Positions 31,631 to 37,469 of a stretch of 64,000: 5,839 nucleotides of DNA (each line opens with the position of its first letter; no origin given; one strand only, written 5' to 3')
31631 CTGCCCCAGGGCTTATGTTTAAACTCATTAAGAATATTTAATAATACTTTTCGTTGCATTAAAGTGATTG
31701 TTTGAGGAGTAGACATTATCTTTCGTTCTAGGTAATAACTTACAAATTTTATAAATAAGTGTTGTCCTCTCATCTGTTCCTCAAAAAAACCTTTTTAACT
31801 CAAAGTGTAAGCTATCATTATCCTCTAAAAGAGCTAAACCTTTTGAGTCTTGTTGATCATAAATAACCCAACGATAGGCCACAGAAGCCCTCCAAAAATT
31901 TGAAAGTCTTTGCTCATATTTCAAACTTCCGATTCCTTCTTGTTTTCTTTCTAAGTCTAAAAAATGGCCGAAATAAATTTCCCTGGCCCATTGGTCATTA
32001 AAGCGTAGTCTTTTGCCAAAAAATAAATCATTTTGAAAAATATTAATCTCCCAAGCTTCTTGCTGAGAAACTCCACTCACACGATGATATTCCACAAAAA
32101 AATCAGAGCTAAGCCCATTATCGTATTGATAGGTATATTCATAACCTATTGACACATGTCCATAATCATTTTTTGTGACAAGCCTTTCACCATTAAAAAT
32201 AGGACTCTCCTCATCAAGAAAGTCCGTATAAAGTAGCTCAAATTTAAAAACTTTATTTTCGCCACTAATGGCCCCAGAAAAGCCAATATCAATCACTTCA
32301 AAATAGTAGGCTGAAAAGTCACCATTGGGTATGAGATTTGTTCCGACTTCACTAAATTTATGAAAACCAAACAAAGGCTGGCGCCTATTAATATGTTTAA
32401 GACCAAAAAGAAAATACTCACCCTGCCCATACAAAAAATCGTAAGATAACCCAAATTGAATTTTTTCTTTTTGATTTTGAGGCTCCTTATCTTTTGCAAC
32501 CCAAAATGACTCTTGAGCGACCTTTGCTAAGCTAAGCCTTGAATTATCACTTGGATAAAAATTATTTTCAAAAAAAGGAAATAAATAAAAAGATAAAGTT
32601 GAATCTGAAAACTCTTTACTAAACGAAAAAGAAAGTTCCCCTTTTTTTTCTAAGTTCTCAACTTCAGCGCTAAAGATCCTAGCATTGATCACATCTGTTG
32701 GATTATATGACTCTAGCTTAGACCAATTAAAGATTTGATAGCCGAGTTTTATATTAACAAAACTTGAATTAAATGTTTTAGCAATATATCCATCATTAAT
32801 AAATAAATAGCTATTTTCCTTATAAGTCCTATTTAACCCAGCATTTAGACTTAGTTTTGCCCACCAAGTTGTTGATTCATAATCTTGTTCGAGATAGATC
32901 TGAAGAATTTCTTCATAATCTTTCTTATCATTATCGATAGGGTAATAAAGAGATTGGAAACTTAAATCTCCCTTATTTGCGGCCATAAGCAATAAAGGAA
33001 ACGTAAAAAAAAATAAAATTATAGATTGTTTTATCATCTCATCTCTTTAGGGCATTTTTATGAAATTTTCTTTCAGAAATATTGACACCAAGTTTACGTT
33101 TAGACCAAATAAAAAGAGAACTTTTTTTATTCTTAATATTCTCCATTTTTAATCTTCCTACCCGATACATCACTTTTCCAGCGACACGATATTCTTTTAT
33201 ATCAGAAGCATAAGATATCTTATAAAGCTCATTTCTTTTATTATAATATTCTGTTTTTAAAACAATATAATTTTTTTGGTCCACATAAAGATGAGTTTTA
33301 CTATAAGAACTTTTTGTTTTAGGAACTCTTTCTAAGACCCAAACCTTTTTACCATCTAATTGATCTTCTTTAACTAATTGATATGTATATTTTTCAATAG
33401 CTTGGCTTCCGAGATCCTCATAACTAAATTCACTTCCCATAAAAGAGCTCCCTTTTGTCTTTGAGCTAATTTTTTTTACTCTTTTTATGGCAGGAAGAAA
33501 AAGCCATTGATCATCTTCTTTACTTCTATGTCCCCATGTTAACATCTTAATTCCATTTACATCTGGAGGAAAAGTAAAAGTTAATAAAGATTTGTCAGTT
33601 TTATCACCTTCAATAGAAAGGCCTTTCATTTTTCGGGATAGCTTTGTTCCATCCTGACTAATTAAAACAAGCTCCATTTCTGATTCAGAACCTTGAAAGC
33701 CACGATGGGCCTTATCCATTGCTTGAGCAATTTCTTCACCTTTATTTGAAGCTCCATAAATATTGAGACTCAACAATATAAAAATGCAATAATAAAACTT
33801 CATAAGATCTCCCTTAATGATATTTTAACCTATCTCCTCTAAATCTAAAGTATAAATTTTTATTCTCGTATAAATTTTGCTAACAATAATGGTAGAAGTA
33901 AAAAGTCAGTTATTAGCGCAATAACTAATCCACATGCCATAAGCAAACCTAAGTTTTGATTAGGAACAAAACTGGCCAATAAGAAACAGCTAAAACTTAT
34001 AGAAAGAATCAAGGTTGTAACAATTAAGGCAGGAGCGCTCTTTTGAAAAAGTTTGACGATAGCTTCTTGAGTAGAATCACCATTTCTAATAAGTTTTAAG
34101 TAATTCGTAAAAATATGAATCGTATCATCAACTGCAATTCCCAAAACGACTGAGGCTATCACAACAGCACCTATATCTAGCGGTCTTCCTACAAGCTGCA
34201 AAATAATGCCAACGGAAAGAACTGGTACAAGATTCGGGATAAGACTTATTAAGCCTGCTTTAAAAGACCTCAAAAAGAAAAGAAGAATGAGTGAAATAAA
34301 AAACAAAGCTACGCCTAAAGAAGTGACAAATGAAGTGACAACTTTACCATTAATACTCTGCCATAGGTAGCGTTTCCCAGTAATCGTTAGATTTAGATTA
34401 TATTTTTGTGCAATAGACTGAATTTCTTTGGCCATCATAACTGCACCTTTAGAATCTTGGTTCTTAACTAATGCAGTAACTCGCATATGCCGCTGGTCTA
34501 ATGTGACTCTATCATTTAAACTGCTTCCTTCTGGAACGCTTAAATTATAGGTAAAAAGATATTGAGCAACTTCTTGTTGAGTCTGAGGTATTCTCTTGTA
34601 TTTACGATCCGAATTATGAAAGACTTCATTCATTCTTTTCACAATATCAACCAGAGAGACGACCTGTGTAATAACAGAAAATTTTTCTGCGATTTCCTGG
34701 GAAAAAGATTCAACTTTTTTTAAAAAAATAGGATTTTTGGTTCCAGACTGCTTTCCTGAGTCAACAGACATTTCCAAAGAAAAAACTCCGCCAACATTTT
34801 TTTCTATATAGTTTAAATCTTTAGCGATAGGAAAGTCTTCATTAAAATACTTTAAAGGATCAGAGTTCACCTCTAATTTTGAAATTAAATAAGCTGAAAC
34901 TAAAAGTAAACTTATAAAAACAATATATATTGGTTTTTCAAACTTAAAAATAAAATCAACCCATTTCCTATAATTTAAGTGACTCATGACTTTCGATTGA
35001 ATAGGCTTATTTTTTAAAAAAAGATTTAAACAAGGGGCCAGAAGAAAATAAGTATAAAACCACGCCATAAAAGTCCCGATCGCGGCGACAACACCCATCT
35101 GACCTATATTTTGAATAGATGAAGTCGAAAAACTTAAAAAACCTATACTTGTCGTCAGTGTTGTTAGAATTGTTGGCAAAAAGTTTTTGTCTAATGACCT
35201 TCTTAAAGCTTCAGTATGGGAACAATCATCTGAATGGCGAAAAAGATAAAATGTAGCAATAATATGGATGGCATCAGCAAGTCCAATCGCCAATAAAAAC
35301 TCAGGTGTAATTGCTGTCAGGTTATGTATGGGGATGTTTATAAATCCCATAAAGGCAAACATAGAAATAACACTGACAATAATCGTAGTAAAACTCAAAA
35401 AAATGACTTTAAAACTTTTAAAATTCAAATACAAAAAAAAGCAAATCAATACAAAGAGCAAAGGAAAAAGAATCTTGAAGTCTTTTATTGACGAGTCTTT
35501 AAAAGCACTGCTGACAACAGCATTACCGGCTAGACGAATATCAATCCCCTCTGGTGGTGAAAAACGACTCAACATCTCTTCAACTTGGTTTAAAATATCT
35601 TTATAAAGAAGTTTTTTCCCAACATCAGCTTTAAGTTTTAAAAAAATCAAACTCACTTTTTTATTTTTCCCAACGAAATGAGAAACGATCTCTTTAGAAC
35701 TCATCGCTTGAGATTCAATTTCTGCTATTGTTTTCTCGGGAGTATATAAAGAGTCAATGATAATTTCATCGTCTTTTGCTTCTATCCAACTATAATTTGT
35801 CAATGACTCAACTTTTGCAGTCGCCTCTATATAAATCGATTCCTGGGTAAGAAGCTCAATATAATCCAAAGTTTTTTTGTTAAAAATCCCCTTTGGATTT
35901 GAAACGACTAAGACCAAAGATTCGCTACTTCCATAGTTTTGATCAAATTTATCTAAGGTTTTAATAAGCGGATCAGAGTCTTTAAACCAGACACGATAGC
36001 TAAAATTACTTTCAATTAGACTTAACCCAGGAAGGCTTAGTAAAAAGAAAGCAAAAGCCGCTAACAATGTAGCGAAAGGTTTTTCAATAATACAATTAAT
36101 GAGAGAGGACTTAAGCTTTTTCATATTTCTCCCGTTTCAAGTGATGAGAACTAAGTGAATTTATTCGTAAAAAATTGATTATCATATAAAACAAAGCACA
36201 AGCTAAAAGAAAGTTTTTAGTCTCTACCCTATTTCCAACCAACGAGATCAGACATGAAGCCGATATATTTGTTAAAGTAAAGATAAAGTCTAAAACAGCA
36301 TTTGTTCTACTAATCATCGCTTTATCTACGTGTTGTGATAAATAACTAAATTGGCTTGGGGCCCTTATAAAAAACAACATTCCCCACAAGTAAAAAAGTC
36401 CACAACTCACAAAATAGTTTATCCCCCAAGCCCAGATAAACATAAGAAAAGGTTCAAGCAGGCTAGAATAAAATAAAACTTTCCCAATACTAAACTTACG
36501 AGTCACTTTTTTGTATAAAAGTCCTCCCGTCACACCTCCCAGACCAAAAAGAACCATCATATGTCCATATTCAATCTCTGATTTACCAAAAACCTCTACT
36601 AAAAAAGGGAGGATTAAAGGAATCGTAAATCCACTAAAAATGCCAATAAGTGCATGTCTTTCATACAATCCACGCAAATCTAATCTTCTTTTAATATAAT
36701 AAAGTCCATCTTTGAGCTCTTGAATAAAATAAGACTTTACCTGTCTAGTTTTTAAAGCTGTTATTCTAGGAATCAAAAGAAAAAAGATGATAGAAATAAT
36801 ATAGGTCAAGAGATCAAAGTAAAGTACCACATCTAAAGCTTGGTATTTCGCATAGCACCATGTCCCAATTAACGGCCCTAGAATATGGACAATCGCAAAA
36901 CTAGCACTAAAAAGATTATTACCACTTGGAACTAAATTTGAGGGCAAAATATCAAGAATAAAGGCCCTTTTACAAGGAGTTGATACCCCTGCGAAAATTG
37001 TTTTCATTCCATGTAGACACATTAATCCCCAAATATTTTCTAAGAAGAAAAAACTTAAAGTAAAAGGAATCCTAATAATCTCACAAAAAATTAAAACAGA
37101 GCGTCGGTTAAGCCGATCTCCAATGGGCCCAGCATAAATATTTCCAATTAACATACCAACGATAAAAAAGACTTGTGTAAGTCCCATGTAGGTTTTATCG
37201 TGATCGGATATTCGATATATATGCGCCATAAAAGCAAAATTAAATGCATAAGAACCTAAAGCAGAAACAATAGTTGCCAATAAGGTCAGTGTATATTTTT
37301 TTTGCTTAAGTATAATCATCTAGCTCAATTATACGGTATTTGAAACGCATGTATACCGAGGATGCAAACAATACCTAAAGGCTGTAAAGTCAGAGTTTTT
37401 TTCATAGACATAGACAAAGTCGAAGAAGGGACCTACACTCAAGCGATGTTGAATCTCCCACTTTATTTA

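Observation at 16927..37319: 20-kb convergent two-operon lipid assembly-and-export locus with mycolate-like / Ole-like logic and no PKS or NRPS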

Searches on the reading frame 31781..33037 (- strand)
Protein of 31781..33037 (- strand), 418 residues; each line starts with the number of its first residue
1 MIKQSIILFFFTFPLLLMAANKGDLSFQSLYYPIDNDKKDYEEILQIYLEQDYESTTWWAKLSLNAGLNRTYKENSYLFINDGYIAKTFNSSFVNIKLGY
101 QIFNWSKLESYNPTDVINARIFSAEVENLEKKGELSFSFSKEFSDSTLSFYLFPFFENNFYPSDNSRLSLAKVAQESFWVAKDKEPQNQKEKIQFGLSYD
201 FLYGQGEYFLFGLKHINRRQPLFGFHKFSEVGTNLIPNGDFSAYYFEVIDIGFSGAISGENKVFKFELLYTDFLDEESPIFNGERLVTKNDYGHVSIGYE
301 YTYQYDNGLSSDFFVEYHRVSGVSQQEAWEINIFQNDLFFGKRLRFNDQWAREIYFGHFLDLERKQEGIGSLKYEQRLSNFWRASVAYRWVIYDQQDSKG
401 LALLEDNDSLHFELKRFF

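Call 4: search_protein_families(library=pfam, proteins=[window:31781-33037:-])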
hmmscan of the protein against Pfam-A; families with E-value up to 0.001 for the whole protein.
window:31781-33037:- (418 aa): 0 families

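Call 6: search_protein_families(library=ncbifam, proteins=[window:31781-33037:-], max_evalue=0.00001)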
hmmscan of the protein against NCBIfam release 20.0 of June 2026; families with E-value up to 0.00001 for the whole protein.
window:31781-33037:- (418 aa): 0 families

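Call 54: search_protein_families(library=pfam, proteins=[window:31781-33037:-], max_evalue=5)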
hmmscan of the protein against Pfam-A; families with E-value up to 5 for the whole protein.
window:31781-33037:- (418 aa): 0 families

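Call 55: search_solved_structures(query=window:31781-33037:-, max_evalue=10)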
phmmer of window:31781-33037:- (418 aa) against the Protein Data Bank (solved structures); distinct sequences matched with E-value up to 10: 0.

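Call 57: find_homologous_proteins(query=window:31781-33037:-, max_evalue=0.001)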
Query window:31781-33037:- (418 aa): 1 proteins with E <= 0.001 among 2627 candidates.
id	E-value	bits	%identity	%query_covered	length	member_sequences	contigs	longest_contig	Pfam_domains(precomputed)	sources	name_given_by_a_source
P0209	6.1e-278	940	100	100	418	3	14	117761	-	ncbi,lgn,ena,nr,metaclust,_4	ncbi:MAG: hypothetical protein QF441_02575 [Bacteriovoracaceae bacterium]|nr:hypothetical protein [H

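Call 67: predict_structure(protein=window:31781-33037:-)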
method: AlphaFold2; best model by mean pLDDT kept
length: 418 residues; sequences in the alignment: 1
mean_pLDDT: 31.8   pTM: 0.21
mean pLDDT of the five models: 31.8, 26.3, 25.7, 25.3, 25.2
residues with pLDDT >= 90: 0; 70-90: 0; 50-70: 17; < 50: 401
segments of 3 or more residues with pLDDT < 50: 14-315, 320-328, 332-342, 344-418
pLDDT, mean of each block of 10 residues (from residue 1): 52 48 29 26 32 31 30 26 26 29 29 29 29 31 28 27 26 28 27 27 34 31 34 30 32 35 35 32 36 30 28 47 47 47 45 30 27 25 25 29 25 23
secondary structure, 60 per line:
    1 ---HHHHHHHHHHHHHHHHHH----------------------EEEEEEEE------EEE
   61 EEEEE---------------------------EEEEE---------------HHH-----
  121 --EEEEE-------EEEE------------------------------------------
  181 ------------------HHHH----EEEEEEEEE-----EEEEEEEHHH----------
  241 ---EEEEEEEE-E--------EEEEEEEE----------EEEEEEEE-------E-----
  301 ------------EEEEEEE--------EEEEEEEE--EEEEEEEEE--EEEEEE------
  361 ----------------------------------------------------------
elements in order: H4-21 E44-51 E58-65 E93-97 E123-127 E135-138 H199-202 E207-215 E221-227 E244-251 E262-269 E280-287 E313-319 E328-335 E338-346 E349-354

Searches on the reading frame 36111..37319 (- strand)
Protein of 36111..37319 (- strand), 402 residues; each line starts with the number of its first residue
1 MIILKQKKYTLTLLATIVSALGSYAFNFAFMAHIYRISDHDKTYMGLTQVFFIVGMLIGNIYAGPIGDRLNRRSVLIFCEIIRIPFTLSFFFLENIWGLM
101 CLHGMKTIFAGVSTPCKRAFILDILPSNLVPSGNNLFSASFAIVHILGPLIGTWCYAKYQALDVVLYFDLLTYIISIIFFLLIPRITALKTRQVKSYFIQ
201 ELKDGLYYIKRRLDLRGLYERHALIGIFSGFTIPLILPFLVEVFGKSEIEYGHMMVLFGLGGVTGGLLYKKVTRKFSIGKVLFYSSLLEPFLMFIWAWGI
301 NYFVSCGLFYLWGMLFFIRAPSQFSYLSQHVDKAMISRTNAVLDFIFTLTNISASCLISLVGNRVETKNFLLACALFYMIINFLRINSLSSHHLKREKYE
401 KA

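Call 4: search_protein_families(library=pfam, proteins=[window:36111-37319:-])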
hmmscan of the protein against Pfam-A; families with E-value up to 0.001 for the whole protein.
window:36111-37319:- (402 aa): 5 families
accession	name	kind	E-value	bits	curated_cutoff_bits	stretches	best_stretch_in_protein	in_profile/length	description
PF07690.21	MFS_1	-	3.5e-28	99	33.4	1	13-350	2-342/347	Major Facilitator Superfamily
PF05977.19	MFS_3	-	1.5e-18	67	27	1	4-384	7-389/524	Transmembrane secretion effector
PF00083.30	Sugar_tr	-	0.00011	21.7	22.3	1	23-184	25-192/452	Sugar (and other) transporter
PF13347.12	MFS_2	-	0.00034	19.7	27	1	6-135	222-353/427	MFS/sugar transport protein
PF13493.11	DUF4118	-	0.00083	19.5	28.4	1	13-61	45-93/107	Domain of unknown function (DUF4118)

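Call 6: search_protein_families(library=ncbifam, proteins=[window:36111-37319:-], max_evalue=0.00001)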
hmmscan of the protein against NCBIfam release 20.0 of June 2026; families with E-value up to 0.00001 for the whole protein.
window:36111-37319:- (402 aa): 11 families
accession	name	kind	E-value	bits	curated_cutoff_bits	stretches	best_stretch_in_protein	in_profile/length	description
TIGR00900.1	2A0121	subfamily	3.3e-30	105.7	319.6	1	10-349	2-347/364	H+ Antiporter protein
TIGR00880.1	2_A_01_02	superfamily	1.3e-12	48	131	1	54-182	9-136/141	multidrug resistance protein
NF007792.0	PRK10489.1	equivalog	1.6e-11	43.8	324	1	6-385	16-395/419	enterobactin transporter EntS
TIGR00710.1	efflux_Bcr_CflA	subfamily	2e-10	40.6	200.9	1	27-321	27-312/385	Bcr/CflA family efflux MFS transporter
NF005291.0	PRK06814.1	equivalog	2.7e-08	32.2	1349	1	3-296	7-308/1140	acyl-[ACP]--phospholipid O-acyltransferase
NF053813.1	MFS_TcaB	equivalog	1.8e-07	30.3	475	1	16-284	12-280/396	putative multidrug effflux MFS transporter TcaB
NF006386.0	PRK08633.1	equivalog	1.9e-07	29.2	1221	1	10-389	12-410/1147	acyl-[ACP]--phospholipid O-acyltransferase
NF007498.0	PRK10091.1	equivalog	3.3e-07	29.6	499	0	4-180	196-366/390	MFS transporter AraJ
TIGR00895.1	2A0115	subfamily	3.8e-07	29.4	418.55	1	34-160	43-169/398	aromatic acid/H+ symport family MFS transporter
NF008397.0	PRK11195.1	equivalog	2.1e-06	27.1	297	1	9-196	5-200/414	lysophospholipid transporter LplT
TIGR00898.1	2A0119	subfamily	2.1e-06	26.8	550.75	1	40-185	123-267/506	cation transport protein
